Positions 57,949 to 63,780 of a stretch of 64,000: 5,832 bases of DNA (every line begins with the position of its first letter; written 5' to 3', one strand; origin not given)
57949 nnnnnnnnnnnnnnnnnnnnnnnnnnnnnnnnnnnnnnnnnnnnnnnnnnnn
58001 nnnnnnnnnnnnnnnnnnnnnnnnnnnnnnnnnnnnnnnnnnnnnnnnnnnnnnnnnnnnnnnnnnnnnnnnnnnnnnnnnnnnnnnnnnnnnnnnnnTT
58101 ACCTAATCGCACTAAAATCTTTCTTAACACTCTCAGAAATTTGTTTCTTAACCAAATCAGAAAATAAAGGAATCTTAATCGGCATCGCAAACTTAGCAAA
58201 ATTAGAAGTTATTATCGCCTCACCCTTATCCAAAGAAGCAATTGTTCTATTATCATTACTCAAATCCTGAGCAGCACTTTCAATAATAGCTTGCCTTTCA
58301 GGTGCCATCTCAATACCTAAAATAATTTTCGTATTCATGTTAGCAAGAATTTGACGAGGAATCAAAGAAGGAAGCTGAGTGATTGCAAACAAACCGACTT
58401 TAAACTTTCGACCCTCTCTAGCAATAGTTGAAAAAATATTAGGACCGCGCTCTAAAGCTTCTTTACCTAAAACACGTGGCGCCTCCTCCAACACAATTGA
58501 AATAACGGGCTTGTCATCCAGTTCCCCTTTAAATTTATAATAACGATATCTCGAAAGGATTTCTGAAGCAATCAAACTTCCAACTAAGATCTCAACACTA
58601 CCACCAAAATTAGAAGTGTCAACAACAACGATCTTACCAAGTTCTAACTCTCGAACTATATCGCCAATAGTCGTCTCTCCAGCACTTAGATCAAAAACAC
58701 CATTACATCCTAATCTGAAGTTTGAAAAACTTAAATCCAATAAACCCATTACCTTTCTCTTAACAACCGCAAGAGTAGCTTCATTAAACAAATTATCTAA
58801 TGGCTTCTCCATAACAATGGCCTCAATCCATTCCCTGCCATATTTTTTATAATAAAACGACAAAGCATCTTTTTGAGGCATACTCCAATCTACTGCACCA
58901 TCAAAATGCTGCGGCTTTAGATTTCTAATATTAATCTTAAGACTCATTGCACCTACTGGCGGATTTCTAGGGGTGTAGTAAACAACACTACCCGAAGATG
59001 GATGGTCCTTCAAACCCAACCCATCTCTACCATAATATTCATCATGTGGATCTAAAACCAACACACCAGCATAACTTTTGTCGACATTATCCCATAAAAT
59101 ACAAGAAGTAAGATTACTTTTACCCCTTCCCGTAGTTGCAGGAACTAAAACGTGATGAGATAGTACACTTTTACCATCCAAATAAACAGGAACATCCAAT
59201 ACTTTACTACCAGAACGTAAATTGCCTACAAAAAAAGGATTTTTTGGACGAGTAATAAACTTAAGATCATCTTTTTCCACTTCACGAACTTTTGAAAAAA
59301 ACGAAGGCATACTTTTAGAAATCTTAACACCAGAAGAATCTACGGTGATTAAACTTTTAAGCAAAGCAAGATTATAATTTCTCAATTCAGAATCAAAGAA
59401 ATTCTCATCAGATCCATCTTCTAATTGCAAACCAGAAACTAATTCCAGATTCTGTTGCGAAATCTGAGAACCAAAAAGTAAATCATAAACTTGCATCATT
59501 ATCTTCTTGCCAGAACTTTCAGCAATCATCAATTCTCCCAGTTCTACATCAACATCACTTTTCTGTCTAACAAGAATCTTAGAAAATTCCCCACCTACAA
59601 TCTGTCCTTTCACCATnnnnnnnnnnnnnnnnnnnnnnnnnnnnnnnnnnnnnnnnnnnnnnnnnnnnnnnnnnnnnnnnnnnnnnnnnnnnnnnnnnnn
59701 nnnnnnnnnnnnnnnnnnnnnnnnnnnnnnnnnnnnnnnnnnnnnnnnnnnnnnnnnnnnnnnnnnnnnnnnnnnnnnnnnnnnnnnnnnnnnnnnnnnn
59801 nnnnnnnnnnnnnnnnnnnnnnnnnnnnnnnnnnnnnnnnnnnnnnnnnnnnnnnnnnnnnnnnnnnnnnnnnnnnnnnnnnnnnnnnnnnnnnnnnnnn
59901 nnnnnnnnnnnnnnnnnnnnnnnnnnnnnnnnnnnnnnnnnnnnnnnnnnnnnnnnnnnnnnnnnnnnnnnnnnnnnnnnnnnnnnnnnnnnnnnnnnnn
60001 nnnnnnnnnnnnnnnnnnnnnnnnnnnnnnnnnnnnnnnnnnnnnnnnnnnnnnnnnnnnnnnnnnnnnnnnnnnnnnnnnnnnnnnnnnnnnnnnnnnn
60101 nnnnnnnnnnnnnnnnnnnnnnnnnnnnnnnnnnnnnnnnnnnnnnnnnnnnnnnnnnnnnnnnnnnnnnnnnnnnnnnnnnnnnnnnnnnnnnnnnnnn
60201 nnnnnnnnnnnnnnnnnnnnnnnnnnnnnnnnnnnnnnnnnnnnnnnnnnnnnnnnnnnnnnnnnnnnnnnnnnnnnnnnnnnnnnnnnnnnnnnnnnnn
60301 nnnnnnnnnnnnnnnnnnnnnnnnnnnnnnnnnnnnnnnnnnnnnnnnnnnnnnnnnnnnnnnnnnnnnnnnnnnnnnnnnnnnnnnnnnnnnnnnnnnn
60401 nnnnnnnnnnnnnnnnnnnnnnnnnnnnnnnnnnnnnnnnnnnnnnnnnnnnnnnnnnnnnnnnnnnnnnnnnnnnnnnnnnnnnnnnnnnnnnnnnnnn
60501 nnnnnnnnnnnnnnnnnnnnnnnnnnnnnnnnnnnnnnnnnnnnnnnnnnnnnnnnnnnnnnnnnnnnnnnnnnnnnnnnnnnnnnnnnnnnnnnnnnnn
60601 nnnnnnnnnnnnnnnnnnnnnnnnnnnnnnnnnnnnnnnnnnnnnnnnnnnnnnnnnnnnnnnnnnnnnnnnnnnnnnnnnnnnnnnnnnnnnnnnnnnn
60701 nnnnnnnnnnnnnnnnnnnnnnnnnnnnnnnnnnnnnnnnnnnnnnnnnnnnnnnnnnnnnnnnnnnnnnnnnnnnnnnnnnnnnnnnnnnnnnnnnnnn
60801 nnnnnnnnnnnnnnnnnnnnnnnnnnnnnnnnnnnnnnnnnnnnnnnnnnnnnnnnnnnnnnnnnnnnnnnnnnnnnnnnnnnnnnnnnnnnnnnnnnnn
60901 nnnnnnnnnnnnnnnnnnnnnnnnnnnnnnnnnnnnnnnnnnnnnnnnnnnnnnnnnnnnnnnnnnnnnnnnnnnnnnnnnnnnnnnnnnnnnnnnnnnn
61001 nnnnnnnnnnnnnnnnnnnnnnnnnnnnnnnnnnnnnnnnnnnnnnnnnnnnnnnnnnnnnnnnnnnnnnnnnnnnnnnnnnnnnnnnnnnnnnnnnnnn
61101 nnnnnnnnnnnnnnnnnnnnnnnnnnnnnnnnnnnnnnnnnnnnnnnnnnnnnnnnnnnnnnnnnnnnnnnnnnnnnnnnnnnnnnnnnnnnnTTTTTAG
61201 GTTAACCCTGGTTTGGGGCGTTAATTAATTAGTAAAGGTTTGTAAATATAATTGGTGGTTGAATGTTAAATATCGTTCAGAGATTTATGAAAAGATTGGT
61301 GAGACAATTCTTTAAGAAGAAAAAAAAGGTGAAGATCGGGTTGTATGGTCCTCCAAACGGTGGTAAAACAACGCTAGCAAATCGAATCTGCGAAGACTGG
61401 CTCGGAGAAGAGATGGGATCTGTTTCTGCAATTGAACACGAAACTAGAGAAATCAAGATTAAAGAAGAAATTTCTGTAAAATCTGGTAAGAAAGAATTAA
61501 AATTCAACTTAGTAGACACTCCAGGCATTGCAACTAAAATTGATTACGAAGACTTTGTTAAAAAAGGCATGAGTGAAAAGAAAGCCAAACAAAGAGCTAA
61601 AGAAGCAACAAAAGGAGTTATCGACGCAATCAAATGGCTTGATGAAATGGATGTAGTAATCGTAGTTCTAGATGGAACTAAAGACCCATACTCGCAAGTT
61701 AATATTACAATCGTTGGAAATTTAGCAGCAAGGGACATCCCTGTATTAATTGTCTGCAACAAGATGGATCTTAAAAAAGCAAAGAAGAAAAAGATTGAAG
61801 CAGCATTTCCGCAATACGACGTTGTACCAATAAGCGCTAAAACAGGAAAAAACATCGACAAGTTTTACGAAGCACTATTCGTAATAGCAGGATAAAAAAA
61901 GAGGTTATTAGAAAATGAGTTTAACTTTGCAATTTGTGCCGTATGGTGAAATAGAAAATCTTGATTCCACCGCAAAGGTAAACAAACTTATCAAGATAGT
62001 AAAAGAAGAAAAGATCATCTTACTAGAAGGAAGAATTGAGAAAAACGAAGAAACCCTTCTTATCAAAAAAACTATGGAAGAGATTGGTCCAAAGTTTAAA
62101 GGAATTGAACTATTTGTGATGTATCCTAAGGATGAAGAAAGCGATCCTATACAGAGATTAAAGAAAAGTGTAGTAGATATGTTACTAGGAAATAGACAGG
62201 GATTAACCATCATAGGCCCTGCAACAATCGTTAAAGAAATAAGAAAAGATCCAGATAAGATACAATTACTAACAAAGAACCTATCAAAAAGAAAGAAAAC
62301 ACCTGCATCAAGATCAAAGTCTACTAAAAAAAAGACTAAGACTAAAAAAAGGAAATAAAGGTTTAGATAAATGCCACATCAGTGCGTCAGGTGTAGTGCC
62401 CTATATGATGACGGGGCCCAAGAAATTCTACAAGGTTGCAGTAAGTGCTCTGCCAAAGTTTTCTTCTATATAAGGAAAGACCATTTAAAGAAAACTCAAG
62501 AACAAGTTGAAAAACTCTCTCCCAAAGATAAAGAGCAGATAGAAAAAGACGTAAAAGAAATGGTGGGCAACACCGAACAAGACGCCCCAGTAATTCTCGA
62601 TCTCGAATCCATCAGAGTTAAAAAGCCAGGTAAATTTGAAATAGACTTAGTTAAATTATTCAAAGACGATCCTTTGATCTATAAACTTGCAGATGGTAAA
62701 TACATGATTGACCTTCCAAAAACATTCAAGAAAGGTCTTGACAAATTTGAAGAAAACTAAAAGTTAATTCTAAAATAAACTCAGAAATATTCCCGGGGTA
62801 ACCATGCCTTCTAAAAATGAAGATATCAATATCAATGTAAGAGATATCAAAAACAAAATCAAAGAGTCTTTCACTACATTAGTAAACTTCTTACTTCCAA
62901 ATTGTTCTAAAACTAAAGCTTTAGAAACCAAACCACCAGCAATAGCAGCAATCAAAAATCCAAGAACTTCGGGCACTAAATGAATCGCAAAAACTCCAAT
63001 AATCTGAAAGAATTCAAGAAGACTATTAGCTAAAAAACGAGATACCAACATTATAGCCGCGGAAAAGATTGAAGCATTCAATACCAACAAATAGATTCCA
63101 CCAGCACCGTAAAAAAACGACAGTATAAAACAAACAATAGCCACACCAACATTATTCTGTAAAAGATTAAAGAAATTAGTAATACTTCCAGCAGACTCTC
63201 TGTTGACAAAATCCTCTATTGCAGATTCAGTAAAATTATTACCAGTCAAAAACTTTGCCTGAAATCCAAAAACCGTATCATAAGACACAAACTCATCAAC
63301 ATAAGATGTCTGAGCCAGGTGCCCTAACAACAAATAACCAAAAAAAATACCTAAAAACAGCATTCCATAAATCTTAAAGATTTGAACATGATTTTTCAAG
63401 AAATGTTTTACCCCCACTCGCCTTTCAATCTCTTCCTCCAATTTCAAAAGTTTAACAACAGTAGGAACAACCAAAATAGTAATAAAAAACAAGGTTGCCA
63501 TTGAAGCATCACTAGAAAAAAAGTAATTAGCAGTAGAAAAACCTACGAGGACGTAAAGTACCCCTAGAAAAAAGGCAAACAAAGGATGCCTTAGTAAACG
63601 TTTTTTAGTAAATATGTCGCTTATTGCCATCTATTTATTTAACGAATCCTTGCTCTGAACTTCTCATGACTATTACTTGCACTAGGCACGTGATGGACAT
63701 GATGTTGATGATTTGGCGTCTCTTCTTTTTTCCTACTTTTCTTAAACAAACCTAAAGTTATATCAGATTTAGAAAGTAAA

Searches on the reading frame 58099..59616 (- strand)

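Call 14: search_protein_families(library=pfam, proteins=[window:58099-59616:-], max_evalue=0.001)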
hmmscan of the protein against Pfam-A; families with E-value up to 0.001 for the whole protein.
window:58099-59616:- (505 aa): 1 family
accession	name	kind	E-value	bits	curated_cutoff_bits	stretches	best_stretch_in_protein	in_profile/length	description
PF01935.23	DUF87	-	5.4e-26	92.5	23.2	1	129-350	2-217/220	Helicase HerA, central domain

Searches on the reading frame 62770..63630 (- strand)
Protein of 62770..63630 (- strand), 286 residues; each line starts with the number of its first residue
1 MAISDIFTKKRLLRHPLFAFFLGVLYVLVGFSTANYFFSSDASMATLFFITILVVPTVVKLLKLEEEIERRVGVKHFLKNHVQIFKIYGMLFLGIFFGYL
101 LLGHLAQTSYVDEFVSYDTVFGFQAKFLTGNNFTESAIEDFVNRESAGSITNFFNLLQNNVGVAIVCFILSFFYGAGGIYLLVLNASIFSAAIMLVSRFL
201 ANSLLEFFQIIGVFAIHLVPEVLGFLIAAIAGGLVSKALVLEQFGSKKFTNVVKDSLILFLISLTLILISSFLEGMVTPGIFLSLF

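Call 37: find_encoding_contigs(protein=window:62770-63630:-, flank=10000, max_places=3)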
Protein window:62770-63630:- (286 aa): 24 contigs read that carry it; 3 places shown.
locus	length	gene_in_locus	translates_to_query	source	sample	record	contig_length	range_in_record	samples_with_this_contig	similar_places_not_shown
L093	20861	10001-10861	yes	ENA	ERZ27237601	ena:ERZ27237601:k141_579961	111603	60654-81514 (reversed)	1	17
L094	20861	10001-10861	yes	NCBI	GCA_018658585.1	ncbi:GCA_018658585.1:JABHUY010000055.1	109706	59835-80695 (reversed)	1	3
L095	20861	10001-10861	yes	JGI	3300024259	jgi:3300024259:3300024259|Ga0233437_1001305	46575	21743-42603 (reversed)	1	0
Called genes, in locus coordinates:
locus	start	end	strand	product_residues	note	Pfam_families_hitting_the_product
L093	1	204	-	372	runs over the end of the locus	PF01702:TGT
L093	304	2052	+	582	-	PF01336:tRNA_anti-codon, PF00152:tRNA-synt_2, PF02938:GAD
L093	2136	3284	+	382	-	-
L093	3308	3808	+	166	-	PF18306:LDcluster4 (faint)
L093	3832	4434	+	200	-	PF00702:Hydrolase, PF12710:HAD, PF13419:HAD_2, PF08282:Hydrolase_3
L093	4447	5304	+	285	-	PF00892:EamA, PF06800:Sugar_transport, PF00892:EamA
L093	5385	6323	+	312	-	-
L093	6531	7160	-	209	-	-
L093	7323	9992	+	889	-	PF19077:Big_13 (faint)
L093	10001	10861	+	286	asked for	PF01944:SpoIIM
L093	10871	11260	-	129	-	PF09845:OapC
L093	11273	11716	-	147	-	PF09846:OapB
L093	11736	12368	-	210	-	PF03193:RsgA_GTPase (faint), PF00735:Septin (weak), PF09439:SRPRB (faint), PF01926:MMR_HSR1, PF02421:FeoB_N, PF08477:Roc (faint), PF16897:MMR_HSR1_Xtn (weak), PF00009:GTP_EFTU (weak)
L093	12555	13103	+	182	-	-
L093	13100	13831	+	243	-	PF11848:DUF3368 (weak)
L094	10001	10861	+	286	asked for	PF01944:SpoIIM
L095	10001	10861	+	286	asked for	PF01944:SpoIIM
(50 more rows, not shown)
